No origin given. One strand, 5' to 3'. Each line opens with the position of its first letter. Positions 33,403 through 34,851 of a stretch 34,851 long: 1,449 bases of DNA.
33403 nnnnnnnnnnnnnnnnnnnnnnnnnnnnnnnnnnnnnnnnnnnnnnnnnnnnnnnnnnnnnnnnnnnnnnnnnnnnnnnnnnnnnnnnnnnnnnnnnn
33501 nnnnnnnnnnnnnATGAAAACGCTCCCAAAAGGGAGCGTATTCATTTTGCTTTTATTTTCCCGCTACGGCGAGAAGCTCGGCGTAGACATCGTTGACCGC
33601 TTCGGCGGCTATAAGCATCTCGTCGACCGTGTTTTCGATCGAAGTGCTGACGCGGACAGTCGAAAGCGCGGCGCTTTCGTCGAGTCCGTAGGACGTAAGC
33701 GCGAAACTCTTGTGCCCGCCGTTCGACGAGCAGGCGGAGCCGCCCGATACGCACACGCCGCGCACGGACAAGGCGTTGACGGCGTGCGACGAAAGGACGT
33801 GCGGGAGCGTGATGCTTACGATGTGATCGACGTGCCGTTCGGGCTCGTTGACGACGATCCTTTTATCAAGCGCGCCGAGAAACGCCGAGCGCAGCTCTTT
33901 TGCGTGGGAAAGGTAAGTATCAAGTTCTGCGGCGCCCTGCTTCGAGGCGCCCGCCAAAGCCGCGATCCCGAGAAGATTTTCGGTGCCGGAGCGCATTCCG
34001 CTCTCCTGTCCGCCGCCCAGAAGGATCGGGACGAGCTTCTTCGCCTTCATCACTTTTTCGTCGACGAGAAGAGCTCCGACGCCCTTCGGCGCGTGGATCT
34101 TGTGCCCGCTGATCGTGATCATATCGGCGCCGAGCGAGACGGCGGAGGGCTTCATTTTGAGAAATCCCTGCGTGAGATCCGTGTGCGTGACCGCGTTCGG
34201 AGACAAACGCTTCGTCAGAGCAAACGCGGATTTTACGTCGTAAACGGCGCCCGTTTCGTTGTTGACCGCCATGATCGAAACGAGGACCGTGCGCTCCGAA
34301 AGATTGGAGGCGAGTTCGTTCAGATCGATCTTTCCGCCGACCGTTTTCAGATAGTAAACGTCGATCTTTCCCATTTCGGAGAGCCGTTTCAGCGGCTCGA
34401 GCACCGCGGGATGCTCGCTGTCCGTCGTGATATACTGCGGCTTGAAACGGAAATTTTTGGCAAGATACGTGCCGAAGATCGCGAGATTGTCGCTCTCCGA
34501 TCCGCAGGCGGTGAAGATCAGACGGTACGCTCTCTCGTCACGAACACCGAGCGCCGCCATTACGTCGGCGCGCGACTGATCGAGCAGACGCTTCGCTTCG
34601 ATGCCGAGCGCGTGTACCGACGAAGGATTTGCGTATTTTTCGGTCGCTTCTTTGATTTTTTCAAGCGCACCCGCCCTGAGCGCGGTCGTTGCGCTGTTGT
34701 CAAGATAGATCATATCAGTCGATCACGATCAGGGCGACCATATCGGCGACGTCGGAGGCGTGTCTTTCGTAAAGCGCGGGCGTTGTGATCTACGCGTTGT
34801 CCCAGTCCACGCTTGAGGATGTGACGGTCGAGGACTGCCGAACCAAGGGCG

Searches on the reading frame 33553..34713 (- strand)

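Call 82: search_protein_families(library=pfam, proteins=[window:33553-34713:-], max_evalue=0.01)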
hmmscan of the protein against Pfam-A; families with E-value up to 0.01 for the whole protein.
window:33553-34713:- (386 aa): 1 family
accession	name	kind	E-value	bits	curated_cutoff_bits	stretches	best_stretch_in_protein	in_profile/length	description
PF00266.25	Aminotran_5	-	4.3e-56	190.9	21.5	1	2-365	1-367/371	Aminotransferase class-V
